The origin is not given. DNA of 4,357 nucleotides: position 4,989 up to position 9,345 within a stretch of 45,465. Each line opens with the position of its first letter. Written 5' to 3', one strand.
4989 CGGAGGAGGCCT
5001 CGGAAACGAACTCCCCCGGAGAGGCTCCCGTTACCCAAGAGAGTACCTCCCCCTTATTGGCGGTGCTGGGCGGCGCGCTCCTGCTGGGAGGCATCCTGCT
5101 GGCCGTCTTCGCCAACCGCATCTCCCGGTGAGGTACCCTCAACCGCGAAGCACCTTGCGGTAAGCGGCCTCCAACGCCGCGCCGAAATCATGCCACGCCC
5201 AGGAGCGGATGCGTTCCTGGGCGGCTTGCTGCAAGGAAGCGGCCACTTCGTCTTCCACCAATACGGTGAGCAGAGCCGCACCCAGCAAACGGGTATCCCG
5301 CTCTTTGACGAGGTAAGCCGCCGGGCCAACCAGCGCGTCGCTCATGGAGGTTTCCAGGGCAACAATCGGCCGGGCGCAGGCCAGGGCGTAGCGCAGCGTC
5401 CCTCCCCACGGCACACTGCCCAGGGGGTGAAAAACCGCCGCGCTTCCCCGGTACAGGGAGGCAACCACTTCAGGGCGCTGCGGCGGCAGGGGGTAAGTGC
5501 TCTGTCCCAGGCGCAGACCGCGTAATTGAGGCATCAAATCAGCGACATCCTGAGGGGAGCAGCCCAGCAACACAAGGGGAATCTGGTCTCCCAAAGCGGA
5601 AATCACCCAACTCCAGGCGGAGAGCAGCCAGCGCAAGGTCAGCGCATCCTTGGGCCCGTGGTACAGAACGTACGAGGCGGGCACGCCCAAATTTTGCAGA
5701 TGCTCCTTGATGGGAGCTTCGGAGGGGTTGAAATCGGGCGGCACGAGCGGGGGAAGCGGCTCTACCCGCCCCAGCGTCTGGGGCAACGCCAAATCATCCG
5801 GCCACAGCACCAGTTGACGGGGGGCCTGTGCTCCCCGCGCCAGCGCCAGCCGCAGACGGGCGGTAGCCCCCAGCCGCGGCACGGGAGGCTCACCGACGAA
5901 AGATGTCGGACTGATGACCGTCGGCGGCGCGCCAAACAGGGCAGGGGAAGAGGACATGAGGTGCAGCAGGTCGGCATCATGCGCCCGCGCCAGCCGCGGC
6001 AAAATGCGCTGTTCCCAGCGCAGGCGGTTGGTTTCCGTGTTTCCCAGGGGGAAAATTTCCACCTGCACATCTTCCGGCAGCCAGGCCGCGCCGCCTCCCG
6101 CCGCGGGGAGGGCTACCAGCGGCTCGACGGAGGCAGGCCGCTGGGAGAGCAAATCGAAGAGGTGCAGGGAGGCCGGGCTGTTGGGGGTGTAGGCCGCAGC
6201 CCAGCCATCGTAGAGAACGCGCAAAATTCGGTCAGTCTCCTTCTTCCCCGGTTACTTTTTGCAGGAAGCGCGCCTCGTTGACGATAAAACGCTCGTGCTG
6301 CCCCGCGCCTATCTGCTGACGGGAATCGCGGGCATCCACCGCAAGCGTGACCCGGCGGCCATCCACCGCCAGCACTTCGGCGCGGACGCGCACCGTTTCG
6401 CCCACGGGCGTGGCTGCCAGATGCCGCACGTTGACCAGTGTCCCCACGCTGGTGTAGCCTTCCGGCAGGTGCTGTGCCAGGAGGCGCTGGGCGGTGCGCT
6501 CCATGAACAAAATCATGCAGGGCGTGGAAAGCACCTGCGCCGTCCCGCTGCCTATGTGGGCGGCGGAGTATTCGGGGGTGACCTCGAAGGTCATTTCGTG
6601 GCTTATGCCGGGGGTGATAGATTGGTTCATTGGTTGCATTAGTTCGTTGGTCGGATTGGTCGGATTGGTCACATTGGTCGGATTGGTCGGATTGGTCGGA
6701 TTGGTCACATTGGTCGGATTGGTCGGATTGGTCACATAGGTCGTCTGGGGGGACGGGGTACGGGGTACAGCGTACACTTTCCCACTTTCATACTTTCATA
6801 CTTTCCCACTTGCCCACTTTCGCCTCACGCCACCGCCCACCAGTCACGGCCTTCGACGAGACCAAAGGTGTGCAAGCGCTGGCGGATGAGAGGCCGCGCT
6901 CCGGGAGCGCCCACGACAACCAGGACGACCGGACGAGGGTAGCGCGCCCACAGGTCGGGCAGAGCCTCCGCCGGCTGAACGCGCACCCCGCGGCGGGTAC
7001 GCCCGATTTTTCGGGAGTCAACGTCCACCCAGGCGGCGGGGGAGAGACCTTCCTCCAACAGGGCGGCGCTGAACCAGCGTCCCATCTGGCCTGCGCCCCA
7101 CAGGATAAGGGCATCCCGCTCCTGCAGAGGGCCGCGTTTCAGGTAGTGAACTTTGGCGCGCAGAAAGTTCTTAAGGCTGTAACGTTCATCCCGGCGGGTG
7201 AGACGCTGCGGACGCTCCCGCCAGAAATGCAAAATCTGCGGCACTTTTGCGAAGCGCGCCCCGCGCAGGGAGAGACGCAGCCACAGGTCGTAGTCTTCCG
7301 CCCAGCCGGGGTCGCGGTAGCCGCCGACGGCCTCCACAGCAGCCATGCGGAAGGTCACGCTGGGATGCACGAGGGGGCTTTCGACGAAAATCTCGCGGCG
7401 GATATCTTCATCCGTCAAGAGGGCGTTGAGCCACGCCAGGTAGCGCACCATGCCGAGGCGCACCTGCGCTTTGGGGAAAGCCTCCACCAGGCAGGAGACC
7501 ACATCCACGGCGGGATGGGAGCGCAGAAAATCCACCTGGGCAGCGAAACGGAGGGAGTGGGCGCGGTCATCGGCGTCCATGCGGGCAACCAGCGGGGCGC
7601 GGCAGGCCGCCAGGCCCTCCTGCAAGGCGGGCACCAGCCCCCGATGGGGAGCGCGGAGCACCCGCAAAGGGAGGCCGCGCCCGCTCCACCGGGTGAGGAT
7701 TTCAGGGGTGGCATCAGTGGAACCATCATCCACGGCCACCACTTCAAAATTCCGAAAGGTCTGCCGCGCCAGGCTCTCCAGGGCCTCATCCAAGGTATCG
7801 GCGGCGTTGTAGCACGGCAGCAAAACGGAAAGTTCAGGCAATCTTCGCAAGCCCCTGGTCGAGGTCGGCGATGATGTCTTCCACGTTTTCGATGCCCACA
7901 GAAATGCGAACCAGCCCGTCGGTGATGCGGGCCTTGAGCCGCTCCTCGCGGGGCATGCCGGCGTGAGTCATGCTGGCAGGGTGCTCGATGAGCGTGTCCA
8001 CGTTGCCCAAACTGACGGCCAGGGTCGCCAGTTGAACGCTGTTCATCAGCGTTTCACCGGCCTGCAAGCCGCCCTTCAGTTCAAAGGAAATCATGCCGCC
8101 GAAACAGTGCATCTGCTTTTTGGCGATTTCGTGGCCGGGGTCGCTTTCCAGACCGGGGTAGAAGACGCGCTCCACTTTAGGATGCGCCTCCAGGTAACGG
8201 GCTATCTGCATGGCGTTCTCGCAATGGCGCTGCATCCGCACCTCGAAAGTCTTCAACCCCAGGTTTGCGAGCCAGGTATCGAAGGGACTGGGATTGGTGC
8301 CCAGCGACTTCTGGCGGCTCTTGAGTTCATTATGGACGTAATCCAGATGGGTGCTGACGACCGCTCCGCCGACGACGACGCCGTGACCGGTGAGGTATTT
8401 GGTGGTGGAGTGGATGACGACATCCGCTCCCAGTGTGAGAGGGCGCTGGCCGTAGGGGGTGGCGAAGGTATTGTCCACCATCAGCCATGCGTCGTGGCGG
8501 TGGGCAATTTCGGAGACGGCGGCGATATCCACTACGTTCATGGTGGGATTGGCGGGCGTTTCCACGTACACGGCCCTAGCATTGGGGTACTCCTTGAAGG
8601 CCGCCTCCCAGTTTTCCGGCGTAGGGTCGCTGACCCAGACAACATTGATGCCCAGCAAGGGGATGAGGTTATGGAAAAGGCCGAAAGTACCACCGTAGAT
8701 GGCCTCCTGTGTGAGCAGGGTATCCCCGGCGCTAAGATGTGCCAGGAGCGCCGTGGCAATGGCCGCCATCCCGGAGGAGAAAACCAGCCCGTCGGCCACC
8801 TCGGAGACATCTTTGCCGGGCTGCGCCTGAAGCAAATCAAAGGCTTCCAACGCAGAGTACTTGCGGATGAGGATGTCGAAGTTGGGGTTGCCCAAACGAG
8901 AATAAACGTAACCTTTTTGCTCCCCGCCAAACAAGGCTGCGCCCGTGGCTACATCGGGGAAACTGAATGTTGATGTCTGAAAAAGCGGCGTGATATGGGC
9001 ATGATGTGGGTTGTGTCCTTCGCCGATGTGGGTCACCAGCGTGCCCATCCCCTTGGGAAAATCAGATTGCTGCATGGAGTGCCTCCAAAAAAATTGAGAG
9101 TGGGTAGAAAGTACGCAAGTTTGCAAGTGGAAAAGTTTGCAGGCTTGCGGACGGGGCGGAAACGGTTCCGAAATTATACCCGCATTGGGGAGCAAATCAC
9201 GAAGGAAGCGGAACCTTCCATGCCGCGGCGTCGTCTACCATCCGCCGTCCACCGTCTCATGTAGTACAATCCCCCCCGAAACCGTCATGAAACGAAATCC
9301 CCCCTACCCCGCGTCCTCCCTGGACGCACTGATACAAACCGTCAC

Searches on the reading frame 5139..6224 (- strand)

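Call 6: search_protein_families(library=pfam, proteins=[window:5139-6224:-])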
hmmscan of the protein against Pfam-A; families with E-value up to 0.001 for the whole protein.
window:5139-6224:- (361 aa): 1 family
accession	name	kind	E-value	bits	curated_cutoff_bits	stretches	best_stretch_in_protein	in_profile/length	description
PF13692.12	Glyco_trans_1_4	-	6e-06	27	27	1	197-322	17-140/142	Glycosyl transferases group 1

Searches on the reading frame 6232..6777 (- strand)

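Call 6: search_protein_families(library=pfam, proteins=[window:6232-6777:-])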
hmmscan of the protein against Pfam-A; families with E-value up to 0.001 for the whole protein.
window:6232-6777:- (181 aa): 2 families
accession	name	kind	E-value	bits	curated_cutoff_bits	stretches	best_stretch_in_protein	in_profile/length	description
PF22636.2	FlK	-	2.8e-36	124.2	27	1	66-168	1-102/103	Fluoroacetyl-CoA-specific thioesterase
PF03061.28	4HBT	-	6.1e-06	26.9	20.6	1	86-155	7-76/79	Thioesterase superfamily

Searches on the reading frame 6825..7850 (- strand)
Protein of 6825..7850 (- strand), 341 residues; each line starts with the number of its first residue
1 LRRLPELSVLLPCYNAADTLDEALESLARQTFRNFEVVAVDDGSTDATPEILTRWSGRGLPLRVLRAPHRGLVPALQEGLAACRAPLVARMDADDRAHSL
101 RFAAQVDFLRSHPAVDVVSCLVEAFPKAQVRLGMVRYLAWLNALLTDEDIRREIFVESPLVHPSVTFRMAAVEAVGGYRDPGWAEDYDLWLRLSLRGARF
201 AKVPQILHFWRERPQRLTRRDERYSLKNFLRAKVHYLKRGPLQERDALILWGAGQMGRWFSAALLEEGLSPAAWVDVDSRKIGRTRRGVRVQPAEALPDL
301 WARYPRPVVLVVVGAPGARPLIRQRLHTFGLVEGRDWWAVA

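Call 6: search_protein_families(library=pfam, proteins=[window:6825-7850:-])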
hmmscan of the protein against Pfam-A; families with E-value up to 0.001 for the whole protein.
window:6825-7850:- (341 aa): 4 families
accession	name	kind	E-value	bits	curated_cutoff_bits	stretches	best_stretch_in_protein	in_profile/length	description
PF00535.33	Glycos_transf_2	-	4.7e-28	98.7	23.3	1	8-134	1-128/168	Glycosyl transferase family 2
PF13641.12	Glyco_tranf_2_3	-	4.1e-13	50.3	27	1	5-217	1-217/230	Glycosyltransferase like family 2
PF13632.12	Glyco_trans_2_3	-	7.4e-08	32.9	27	1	88-228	2-143/198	Glycosyl transferase family group 2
PF10111.15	Glyco_tranf_2_2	-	4.1e-06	26.9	27.3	1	8-208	1-214/276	Glycosyltransferase like family 2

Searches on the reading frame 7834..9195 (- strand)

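Call 7: search_protein_families(library=pfam, proteins=[window:7834-9195:-])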
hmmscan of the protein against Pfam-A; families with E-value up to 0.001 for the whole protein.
window:7834-9195:- (453 aa): 3 families
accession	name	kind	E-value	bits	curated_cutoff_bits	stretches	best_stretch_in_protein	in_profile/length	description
PF01053.26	Cys_Met_Meta_PP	-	1.4e-133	445.6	27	1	52-449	2-380/381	Cys/Met metabolism PLP-dependent enzyme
PF00155.27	Aminotran_1_2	-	1.2e-06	28.4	19.7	1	131-250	62-194/361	Aminotransferase class I and II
PF00266.25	Aminotran_5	-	2.4e-05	23.9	21.5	1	142-274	73-209/371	Aminotransferase class-V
